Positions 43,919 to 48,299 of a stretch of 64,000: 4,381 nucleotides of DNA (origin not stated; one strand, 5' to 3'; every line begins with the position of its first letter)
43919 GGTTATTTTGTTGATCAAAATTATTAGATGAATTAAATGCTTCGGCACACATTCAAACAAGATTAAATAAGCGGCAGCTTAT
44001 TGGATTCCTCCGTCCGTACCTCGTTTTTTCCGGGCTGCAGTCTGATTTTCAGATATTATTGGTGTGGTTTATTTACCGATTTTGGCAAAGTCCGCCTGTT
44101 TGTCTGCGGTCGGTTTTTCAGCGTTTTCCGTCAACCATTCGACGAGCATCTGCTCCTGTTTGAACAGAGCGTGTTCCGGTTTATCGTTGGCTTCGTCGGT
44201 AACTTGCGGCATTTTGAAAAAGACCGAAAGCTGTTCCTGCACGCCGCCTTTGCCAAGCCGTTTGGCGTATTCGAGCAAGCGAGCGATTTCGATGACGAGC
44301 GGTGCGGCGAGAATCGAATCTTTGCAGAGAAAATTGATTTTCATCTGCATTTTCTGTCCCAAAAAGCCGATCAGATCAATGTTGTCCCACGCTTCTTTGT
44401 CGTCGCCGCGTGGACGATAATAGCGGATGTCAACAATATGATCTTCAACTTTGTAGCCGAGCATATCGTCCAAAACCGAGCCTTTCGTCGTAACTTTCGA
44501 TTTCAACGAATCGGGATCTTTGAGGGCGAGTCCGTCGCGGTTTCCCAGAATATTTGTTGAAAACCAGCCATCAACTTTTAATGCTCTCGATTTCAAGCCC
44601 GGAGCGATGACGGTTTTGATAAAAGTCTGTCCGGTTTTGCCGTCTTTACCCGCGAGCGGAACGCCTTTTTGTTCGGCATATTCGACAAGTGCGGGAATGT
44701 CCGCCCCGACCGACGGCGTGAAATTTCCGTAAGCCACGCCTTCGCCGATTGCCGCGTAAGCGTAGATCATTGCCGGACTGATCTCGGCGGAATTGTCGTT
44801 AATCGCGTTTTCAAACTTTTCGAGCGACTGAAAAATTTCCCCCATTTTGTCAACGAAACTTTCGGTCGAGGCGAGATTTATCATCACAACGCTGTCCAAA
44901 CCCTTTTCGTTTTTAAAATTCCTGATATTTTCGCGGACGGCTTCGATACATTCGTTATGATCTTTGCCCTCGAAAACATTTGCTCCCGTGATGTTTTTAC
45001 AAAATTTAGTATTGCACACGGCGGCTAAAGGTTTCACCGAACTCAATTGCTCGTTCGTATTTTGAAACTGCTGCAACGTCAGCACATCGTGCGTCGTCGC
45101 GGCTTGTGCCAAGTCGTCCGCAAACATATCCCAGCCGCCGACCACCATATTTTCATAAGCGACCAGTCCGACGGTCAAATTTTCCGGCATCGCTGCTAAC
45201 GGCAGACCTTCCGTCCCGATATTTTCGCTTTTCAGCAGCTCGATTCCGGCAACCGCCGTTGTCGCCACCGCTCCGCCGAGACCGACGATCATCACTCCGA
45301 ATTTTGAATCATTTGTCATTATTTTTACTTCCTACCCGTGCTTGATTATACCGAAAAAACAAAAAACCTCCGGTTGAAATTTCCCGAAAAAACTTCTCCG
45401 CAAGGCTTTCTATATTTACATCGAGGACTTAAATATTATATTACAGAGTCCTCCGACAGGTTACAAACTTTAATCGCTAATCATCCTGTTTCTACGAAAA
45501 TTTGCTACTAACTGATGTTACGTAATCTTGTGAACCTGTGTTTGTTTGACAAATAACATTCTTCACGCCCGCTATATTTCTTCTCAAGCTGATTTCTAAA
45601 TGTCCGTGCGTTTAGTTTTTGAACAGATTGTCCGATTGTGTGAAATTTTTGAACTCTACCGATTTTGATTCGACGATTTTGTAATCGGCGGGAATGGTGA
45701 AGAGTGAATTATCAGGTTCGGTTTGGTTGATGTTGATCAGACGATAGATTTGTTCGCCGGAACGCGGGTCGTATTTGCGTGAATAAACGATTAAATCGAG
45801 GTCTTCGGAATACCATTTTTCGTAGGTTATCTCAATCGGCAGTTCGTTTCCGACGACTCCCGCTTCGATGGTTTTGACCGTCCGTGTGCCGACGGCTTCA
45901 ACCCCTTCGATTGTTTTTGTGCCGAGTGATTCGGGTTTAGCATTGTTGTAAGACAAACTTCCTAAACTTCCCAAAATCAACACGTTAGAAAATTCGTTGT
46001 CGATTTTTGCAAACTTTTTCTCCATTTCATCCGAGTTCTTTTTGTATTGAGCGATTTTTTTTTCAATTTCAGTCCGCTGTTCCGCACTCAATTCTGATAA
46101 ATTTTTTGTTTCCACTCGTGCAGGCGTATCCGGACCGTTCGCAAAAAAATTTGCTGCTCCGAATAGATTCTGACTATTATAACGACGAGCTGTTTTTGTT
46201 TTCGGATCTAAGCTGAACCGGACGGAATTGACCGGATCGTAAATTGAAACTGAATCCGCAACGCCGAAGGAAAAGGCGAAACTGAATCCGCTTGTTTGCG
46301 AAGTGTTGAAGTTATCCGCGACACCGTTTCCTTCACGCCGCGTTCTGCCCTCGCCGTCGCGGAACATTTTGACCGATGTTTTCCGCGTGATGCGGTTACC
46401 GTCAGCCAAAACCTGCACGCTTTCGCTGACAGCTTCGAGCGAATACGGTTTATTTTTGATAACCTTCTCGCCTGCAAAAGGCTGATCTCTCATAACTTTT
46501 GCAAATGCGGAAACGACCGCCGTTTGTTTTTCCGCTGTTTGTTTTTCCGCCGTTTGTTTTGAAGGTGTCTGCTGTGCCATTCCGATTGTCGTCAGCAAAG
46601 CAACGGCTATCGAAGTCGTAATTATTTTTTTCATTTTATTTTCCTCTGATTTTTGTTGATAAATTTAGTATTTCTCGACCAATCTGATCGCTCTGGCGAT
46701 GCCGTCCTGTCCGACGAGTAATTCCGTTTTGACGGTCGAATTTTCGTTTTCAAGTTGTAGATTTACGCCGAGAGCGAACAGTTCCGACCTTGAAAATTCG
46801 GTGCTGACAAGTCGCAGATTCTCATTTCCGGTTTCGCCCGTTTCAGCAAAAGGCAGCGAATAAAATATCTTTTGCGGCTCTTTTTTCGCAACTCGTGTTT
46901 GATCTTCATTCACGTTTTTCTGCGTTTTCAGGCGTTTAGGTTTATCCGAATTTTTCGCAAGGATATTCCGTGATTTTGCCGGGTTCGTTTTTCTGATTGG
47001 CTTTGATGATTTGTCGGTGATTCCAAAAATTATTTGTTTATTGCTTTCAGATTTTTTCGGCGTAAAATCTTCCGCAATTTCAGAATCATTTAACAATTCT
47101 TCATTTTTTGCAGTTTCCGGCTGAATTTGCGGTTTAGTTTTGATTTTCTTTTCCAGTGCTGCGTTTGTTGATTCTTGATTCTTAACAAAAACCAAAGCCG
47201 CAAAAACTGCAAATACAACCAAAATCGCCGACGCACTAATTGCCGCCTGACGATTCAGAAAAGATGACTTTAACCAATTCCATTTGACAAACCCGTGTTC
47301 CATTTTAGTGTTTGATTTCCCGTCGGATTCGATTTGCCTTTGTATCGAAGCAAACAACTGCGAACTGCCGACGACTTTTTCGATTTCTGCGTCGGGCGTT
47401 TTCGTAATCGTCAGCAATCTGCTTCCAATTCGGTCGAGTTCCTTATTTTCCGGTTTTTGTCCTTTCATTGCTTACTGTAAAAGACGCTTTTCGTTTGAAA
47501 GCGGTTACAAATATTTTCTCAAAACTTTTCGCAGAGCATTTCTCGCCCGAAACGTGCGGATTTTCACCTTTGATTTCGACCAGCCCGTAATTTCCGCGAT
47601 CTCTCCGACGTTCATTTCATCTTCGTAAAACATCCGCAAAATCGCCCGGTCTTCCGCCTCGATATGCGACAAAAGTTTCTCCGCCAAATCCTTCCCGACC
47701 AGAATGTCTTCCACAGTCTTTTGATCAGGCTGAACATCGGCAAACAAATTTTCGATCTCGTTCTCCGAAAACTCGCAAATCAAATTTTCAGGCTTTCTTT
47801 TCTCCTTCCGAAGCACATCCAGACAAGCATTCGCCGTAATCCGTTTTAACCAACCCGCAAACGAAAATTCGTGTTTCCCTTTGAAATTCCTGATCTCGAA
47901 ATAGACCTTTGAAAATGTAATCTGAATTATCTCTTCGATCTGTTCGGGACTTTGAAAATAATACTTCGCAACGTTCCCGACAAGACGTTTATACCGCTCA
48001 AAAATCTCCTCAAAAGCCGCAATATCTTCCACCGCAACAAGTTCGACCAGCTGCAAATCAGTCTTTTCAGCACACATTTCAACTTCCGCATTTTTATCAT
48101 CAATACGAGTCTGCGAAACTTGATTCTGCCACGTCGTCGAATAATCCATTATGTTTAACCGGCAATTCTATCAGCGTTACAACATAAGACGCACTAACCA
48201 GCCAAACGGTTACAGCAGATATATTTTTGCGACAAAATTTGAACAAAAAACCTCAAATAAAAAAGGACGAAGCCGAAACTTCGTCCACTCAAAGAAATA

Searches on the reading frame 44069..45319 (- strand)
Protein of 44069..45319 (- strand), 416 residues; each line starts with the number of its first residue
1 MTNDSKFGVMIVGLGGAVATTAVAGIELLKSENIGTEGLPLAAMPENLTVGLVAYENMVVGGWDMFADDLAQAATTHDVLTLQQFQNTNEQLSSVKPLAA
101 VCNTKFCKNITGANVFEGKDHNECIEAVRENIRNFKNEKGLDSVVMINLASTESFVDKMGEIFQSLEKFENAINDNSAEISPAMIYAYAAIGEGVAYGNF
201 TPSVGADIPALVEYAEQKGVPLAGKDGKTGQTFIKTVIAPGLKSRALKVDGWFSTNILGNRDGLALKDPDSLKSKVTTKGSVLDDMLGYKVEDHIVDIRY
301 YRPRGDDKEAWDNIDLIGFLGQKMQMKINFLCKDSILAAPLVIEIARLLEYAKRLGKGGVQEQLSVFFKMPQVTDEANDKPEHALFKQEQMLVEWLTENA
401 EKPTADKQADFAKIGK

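Call 35: search_protein_families(library=pfam, proteins=[window:44069-45319:-], max_evalue=0.001)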
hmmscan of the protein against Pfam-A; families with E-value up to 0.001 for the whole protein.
window:44069-45319:- (416 aa): 2 families
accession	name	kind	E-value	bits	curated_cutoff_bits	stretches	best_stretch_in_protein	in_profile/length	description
PF07994.18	NAD_binding_5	-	1.1e-69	235.8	25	1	49-396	68-320/321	Myo-inositol-1-phosphate synthase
PF01658.22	Inos-1-P_synth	-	1.1e-32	112.8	27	1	230-335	1-107/107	Myo-inositol-1-phosphate synthase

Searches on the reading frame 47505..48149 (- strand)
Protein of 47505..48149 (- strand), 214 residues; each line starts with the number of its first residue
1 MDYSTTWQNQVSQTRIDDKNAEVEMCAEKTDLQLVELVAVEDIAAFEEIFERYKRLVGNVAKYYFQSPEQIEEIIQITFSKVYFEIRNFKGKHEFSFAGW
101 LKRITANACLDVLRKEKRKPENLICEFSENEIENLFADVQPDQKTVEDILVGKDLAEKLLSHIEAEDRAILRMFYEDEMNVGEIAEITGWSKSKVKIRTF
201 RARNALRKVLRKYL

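Call 35: search_protein_families(library=pfam, proteins=[window:47505-48149:-], max_evalue=0.001)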
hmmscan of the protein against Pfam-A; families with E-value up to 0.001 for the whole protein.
window:47505-48149:- (214 aa): 3 families
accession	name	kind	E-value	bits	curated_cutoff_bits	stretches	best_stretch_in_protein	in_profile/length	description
PF04542.20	Sigma70_r2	-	2.7e-15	56.4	24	1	49-118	1-70/71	Sigma-70 region 2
PF08281.18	Sigma70_r4_2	-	1.3e-09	38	25.7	1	157-206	5-54/54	Sigma-70, region 4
PF04545.22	Sigma70_r4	-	2e-08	34.1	24.1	1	160-208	2-50/50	Sigma-70, region 4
